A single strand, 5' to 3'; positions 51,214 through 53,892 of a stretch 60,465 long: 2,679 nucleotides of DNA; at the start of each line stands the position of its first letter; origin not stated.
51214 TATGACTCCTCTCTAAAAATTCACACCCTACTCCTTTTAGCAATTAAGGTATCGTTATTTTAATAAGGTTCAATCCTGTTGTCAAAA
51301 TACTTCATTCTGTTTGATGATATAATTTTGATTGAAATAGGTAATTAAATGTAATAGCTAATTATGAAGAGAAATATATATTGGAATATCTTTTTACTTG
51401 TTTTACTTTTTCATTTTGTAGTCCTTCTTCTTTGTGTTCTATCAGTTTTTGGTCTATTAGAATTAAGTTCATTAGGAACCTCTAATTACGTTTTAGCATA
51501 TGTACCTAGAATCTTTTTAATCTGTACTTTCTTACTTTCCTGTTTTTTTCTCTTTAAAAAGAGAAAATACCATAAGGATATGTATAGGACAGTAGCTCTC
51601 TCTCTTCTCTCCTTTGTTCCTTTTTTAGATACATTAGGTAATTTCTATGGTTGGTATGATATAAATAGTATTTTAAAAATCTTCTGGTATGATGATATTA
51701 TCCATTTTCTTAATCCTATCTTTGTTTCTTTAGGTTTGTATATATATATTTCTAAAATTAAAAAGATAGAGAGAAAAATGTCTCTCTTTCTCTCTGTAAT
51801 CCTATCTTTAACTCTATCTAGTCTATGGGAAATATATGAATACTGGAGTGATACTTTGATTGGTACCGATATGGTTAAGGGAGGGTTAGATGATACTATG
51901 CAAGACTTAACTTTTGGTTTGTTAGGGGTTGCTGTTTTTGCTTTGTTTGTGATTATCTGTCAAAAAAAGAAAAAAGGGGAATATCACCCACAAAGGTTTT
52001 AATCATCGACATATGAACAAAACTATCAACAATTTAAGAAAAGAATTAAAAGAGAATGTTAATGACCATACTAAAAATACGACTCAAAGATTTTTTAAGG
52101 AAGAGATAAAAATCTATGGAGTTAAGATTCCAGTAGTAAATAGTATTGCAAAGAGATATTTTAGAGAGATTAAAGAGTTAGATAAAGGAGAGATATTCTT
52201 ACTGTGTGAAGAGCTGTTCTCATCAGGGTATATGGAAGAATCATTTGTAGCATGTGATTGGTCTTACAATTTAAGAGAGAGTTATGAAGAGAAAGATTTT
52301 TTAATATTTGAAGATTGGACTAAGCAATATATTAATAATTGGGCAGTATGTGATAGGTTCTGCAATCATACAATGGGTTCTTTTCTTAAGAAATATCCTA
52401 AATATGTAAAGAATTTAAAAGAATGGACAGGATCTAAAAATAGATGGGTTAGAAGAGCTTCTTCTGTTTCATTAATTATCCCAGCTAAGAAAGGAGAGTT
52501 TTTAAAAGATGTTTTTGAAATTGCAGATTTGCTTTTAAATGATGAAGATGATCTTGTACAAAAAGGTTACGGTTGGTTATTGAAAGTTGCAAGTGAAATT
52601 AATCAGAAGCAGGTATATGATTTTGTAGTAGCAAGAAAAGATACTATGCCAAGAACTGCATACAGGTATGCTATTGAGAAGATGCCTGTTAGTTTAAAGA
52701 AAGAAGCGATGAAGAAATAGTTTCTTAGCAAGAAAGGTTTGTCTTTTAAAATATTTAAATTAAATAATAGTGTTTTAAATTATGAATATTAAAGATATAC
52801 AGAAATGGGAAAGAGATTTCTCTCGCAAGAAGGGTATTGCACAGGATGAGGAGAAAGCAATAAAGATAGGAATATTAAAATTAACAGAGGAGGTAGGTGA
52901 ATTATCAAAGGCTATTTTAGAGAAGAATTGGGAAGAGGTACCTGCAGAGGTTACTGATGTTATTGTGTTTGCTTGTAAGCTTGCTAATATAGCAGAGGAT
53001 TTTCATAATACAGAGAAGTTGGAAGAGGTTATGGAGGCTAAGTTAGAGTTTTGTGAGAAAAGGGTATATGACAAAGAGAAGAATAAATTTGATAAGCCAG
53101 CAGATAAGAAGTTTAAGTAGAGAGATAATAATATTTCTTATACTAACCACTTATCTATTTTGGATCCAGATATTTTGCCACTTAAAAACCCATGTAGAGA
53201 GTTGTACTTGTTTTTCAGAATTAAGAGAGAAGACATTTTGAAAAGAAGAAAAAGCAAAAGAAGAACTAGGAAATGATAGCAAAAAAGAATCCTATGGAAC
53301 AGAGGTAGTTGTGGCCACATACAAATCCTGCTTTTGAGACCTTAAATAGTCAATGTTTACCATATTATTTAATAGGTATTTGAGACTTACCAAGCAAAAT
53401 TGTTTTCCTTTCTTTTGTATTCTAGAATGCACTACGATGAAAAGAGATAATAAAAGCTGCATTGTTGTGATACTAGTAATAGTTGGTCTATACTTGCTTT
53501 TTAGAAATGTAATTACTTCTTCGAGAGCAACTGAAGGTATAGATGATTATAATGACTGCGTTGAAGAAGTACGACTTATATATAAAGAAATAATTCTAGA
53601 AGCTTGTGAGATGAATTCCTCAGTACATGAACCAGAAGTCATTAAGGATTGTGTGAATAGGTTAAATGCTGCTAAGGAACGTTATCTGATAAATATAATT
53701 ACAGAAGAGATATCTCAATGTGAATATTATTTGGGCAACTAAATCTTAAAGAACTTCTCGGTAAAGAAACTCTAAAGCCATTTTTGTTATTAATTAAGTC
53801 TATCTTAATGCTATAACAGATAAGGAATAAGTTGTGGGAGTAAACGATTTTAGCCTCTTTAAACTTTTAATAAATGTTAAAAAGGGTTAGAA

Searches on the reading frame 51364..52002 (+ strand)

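Call 4: search_protein_families(library=pfam, proteins=[window:51364-52002:+], max_evalue=0.01)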
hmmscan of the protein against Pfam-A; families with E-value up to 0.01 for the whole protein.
window:51364-52002:+ (212 aa): 1 family
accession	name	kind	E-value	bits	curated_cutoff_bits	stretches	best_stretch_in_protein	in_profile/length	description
PF09997.14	DUF2238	-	0.00011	22.6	26.4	1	108-169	58-118/140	Predicted membrane protein (DUF2238)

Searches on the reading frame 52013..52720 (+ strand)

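Call 4: search_protein_families(library=pfam, proteins=[window:52013-52720:+], max_evalue=0.01)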
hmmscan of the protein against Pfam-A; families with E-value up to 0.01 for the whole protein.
window:52013-52720:+ (235 aa): 1 family
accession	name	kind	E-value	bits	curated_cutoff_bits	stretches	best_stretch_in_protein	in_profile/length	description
PF08713.17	DNA_alkylation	-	7.5e-64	215.8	21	1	8-224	1-213/213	DNA alkylation repair enzyme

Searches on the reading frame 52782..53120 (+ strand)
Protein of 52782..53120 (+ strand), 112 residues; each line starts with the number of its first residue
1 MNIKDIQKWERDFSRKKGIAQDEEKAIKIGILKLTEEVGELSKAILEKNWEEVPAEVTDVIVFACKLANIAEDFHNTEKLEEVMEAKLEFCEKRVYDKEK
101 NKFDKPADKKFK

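Call 4: search_protein_families(library=pfam, proteins=[window:52782-53120:+], max_evalue=0.01)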
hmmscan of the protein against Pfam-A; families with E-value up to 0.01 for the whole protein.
window:52782-53120:+ (112 aa): 2 families
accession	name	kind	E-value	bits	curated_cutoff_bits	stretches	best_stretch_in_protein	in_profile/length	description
PF03819.22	MazG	-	2e-06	28.4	22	1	32-89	8-64/74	MazG nucleotide pyrophosphohydrolase domain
PF20715.2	DUF6827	-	0.0022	18.2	26.9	1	33-87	5-59/158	Domain of unknown function (DUF6827)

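Call 23: find_encoding_contigs(protein=window:52782-53120:+, flank=10000, max_places=10)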
Protein window:52782-53120:+ (112 aa): 14 contigs read that carry it; 10 places shown.
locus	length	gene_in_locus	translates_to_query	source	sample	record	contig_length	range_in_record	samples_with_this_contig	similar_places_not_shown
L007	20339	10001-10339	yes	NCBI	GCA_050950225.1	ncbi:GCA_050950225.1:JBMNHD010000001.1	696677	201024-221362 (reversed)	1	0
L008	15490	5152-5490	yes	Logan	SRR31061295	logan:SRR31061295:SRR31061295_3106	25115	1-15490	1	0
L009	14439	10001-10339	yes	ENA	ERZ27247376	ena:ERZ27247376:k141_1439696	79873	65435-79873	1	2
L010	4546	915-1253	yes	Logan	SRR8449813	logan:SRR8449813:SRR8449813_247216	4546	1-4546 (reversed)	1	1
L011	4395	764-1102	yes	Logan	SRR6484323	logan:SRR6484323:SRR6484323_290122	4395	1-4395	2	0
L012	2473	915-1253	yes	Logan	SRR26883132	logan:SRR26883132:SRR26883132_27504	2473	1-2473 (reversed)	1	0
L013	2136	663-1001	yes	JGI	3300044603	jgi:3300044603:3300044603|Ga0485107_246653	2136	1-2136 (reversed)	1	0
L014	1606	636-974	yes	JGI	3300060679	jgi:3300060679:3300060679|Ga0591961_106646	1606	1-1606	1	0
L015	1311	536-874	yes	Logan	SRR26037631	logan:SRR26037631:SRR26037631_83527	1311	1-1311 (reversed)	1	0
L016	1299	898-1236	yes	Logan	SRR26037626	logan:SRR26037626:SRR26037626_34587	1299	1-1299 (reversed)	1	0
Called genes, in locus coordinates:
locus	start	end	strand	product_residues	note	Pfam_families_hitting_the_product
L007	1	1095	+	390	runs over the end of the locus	PF01996:F420_ligase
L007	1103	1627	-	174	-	PF22769:DCD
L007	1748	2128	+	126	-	PF01050:MannoseP_isomer, PF07883:Cupin_2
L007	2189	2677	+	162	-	-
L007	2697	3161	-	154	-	PF04463:2-thiour_desulf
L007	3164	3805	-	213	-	PF14681:UPRTase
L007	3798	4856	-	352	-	PF09084:NMT1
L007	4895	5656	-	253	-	PF00528:BPD_transp_1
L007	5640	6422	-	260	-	PF00005:ABC_tran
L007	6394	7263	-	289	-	PF00528:BPD_transp_1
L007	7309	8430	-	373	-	PF01168:Ala_racemase_N, PF00842:Ala_racemase_C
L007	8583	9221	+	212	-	PF09997:DUF2238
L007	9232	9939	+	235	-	PF08713:DNA_alkylation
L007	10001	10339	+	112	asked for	PF03819:MazG (weak)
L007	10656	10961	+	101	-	-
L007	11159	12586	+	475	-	PF28123:DUF8370, PF28130:DUF8371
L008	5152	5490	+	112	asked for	PF03819:MazG (weak)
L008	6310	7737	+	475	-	PF28123:DUF8370, PF28130:DUF8371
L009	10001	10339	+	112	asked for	PF03819:MazG (weak)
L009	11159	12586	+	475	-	PF28123:DUF8370, PF28130:DUF8371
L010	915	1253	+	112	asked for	PF03819:MazG (weak)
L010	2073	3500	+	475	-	PF28123:DUF8370, PF28130:DUF8371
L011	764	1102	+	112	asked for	PF03819:MazG (weak)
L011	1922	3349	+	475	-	PF28123:DUF8370, PF28130:DUF8371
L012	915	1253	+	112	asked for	PF03819:MazG (weak)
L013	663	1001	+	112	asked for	PF03819:MazG (weak)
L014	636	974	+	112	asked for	PF03819:MazG (weak)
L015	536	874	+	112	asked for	PF03819:MazG (weak)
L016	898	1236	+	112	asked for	PF03819:MazG (weak)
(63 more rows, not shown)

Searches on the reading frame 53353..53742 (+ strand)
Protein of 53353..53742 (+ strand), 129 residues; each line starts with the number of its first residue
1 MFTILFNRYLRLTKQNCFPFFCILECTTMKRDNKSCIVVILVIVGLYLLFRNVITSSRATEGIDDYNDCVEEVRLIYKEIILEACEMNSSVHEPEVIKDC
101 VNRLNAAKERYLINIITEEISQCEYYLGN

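Call 4: search_protein_families(library=pfam, proteins=[window:53353-53742:+], max_evalue=0.01)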
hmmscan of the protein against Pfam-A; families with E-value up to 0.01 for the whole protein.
window:53353-53742:+ (129 aa): 0 families

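Call 5: search_protein_families(library=phrogs, proteins=[window:53353-53742:+], max_evalue=0.01)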
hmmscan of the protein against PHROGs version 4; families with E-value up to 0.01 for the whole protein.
window:53353-53742:+ (129 aa): 0 families

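Call 6: search_protein_families(library=padloc, proteins=[window:53353-53742:+], max_evalue=0.01)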
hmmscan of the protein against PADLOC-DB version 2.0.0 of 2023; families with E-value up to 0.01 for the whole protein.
window:53353-53742:+ (129 aa): 0 families

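Call 7: search_protein_families(library=ncbifam, proteins=[window:53353-53742:+], max_evalue=0.01)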
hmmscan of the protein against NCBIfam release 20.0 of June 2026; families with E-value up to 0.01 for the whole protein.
window:53353-53742:+ (129 aa): 0 families

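Call 9: search_protein_families(library=pfam, proteins=[window:53353-53742:+], max_evalue=10)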
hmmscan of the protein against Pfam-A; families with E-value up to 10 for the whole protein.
window:53353-53742:+ (129 aa): 1 family
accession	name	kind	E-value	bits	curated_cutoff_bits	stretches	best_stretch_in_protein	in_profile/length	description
PF16982.10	Flp1_like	-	0.02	14.8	33.5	1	37-56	15-34/49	Putative Flagellin, Flp1-like, domain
